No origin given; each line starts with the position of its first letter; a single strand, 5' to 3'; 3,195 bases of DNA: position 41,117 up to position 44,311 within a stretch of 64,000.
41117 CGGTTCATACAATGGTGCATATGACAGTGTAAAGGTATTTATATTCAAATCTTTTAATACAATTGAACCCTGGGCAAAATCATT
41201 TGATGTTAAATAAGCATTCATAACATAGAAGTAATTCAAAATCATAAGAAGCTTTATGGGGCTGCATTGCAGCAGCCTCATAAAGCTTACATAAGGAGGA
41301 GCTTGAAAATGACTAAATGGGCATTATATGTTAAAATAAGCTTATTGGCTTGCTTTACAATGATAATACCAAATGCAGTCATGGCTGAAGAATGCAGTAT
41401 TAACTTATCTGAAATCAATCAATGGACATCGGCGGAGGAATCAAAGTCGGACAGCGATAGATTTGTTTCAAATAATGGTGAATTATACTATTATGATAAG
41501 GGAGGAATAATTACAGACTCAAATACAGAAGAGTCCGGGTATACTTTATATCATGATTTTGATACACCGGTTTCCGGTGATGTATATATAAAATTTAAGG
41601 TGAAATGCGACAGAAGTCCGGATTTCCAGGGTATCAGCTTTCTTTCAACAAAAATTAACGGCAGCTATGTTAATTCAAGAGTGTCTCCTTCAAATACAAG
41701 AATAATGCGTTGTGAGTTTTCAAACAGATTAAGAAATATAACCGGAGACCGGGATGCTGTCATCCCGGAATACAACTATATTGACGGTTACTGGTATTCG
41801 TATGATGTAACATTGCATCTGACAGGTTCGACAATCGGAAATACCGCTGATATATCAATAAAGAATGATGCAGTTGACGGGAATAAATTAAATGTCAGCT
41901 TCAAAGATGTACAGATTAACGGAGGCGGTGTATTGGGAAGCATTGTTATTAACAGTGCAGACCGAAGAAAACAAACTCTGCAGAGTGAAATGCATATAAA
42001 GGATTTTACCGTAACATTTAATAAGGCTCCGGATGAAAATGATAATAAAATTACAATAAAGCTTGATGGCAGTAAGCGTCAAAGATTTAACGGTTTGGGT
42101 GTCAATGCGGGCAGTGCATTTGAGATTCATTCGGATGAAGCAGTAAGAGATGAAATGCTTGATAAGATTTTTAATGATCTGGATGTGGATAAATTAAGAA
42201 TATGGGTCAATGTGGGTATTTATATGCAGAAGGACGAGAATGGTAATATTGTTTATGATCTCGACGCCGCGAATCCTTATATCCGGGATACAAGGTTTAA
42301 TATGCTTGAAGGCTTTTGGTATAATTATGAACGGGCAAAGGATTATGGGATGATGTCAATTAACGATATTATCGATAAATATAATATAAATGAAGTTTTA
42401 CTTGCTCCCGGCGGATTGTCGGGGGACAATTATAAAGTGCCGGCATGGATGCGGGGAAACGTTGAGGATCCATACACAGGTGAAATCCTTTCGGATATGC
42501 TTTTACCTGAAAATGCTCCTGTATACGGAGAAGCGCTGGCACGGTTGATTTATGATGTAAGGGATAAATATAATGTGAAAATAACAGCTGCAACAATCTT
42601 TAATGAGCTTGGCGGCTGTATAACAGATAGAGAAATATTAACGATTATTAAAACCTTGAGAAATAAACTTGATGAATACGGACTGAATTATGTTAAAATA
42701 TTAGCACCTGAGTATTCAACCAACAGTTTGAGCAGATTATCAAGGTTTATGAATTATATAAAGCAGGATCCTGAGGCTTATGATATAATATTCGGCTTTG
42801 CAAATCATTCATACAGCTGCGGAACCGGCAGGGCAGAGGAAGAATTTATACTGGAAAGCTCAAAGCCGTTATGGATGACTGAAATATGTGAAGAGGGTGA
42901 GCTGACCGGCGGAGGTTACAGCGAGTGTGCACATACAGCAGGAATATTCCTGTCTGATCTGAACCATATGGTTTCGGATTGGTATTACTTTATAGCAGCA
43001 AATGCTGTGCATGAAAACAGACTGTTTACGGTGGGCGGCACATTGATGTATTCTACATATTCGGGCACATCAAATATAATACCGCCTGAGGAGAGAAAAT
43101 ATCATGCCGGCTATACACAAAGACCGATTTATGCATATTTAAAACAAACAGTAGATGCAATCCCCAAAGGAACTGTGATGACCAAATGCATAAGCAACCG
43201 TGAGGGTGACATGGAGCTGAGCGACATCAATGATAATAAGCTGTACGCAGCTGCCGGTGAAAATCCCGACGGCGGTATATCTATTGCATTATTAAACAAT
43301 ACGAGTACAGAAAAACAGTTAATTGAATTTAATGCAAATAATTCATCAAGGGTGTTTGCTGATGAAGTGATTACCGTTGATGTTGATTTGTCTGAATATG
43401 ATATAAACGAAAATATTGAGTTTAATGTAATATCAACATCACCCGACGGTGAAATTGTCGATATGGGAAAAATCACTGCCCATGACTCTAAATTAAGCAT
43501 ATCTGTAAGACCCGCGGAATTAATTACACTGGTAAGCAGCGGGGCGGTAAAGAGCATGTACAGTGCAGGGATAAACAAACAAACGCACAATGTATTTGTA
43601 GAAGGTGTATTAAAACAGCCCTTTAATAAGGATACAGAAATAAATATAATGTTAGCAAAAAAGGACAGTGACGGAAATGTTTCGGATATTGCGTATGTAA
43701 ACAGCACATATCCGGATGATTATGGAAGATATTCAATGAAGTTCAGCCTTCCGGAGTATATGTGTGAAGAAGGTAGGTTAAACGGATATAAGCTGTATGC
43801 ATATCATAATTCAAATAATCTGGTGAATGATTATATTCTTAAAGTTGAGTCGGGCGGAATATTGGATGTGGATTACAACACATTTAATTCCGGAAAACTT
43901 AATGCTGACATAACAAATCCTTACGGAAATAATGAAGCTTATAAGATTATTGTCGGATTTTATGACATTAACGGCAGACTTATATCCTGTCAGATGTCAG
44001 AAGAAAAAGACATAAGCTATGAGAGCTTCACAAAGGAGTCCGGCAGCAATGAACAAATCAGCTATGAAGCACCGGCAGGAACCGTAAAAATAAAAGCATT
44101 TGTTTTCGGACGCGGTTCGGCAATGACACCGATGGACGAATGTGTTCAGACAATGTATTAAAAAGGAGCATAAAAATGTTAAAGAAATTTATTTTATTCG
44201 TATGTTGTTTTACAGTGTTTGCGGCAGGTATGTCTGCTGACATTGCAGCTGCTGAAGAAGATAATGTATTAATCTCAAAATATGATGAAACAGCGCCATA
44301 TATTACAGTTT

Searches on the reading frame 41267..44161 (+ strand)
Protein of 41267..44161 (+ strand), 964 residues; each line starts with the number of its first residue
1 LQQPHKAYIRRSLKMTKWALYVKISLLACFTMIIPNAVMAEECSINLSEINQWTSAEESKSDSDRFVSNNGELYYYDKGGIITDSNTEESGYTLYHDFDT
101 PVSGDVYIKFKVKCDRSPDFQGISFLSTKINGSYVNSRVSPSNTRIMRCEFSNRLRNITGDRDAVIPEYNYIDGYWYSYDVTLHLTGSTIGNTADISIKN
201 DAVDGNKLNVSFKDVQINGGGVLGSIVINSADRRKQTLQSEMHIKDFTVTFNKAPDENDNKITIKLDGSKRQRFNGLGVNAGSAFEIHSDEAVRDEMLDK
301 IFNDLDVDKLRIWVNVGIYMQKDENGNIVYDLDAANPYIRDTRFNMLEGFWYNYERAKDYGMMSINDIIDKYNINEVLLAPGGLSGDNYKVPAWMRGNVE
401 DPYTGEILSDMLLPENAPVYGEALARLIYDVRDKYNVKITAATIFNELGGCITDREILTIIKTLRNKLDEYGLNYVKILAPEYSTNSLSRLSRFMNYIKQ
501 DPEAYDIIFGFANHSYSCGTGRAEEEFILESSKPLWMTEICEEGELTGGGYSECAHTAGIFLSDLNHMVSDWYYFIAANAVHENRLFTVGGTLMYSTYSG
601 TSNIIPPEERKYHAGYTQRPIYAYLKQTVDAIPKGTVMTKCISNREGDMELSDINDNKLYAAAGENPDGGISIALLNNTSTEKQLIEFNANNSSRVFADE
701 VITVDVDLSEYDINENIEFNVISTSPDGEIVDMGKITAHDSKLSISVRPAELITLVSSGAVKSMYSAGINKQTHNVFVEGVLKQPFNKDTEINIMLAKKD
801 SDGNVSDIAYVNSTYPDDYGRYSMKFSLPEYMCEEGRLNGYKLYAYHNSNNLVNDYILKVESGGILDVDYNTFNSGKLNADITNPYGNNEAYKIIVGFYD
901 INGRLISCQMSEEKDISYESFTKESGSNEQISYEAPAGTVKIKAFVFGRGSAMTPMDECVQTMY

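Call 8: search_protein_families(library=pfam, proteins=[window:41267-44161:+])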
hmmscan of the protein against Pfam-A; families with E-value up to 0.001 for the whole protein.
window:41267-44161:+ (964 aa): 1 family
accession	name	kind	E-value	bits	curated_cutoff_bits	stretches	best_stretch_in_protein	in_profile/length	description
PF02057.21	Glyco_hydro_59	-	2.5e-05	24.1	27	1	428-600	122-261/294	Glycosyl hydrolase family 59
